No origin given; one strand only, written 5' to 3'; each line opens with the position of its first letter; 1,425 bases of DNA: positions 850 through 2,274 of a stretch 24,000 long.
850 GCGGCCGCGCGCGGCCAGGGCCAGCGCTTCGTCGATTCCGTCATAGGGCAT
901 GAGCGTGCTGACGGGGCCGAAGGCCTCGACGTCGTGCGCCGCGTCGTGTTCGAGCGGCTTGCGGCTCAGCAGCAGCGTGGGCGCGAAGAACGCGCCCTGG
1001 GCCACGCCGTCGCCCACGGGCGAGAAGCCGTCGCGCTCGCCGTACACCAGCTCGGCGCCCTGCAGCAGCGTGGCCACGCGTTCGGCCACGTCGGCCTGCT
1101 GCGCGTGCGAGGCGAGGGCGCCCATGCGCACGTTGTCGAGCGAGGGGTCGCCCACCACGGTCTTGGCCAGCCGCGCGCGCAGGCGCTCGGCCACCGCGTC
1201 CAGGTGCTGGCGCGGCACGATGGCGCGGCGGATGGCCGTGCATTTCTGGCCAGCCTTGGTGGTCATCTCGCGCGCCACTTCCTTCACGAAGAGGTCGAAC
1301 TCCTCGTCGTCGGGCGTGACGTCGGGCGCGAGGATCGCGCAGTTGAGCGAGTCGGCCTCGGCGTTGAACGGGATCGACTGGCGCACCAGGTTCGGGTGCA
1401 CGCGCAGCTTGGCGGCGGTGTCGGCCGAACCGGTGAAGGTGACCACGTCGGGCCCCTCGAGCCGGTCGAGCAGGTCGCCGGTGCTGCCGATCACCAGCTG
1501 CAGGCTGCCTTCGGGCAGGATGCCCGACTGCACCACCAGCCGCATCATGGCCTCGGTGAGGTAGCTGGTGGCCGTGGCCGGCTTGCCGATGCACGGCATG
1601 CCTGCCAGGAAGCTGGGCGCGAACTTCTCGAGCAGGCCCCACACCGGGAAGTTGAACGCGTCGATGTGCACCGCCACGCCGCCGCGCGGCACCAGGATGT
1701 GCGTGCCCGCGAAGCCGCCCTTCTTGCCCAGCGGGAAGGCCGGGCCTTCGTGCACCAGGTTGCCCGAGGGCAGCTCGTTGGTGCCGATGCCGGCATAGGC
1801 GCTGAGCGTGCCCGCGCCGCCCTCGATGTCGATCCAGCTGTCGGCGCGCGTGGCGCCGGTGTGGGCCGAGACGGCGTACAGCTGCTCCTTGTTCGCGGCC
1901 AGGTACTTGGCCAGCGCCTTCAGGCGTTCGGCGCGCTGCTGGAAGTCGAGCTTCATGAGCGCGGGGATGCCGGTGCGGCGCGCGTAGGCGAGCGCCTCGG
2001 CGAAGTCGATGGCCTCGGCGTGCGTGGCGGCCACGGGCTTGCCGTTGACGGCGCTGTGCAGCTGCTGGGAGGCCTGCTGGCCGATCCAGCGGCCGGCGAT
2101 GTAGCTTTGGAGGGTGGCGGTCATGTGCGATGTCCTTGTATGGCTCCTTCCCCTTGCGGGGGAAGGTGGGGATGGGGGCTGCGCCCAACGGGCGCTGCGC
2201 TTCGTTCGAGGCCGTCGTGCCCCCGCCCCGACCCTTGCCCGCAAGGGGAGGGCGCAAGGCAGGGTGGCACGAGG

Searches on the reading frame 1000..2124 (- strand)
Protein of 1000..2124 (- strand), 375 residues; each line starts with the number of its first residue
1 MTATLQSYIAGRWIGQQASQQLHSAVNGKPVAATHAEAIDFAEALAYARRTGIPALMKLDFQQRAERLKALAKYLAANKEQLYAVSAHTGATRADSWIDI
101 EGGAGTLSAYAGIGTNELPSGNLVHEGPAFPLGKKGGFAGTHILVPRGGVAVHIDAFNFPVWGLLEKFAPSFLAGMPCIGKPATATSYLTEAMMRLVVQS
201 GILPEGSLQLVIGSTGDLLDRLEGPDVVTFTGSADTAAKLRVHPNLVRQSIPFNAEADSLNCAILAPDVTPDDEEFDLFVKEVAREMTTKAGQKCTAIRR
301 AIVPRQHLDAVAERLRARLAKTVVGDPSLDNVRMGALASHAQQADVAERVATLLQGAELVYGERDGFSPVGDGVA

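Call 97: search_protein_families(library=pfam, proteins=[window:1000-2124:-])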
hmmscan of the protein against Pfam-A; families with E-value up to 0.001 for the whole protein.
window:1000-2124:- (375 aa): 1 family
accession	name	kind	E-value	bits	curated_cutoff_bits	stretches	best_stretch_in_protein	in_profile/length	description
PF00171.27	Aldedh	-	1.2e-44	153.1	23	1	20-364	9-339/461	Aldehyde dehydrogenase family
